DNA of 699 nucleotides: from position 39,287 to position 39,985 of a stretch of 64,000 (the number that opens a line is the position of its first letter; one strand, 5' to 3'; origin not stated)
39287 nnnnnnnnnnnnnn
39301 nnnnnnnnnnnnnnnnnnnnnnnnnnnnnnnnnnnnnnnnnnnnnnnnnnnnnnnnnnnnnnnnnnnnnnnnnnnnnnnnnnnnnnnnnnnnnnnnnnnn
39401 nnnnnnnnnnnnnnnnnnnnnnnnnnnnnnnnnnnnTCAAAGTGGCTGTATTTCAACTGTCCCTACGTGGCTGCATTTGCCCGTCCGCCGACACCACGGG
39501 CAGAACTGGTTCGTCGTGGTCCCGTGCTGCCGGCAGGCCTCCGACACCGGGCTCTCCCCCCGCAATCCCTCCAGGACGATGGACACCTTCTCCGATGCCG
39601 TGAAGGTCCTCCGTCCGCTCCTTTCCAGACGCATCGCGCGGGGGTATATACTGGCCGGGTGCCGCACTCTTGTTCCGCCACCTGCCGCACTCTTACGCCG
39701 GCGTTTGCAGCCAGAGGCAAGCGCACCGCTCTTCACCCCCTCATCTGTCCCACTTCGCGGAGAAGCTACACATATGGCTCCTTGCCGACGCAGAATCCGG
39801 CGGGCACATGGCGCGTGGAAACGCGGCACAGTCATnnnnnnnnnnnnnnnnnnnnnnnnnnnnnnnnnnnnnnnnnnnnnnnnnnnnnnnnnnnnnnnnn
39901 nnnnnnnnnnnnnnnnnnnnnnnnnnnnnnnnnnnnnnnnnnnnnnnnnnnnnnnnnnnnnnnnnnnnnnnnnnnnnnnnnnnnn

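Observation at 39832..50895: Compact type III CRISPR-Cas: single Cas7 (Csm3) plus Csm4, no csm5, Csm2 with a Zn-ribbon extension, CARF-HEPN gene beyond the array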

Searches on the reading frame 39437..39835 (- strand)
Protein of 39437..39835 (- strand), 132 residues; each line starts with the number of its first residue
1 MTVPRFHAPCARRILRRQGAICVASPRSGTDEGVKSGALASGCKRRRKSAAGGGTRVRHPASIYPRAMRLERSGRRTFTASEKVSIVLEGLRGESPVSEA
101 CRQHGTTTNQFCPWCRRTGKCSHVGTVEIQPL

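Call 8: search_protein_families(library=pfam, proteins=[window:39437-39835:-], max_evalue=0.001)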
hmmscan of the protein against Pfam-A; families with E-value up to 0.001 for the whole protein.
window:39437-39835:- (132 aa): 1 family
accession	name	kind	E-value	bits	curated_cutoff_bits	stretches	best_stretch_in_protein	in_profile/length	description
PF01527.26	HTH_Tnp_1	-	7.1e-06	26.6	24.1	1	74-117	3-46/75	Transposase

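Call 80: search_protein_families(library=ncbifam, proteins=[window:39437-39835:-], max_evalue=0.1)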
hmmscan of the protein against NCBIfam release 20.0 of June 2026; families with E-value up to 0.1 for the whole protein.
window:39437-39835:- (132 aa): 4 families
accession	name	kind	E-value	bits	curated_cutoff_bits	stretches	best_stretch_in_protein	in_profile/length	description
NF047595.1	IS66_ISRel24_TnpA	equivalog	1.4e-06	28.9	74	1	74-118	1-45/113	IS66-like element accessory protein TnpA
NF006928.0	PRK09413.1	subfamily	0.0027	18.2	229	1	72-120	7-55/121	IS2 repressor TnpA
NF033516.0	transpos_IS3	equivalog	0.025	13.8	160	1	82-118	2-38/369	IS3 family transposase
NF047593.1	IS66_ISAeme5_TnpA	equivalog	0.033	14.7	28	1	101-120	24-43/79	IS66 family insertion sequence element accessory protein TnpA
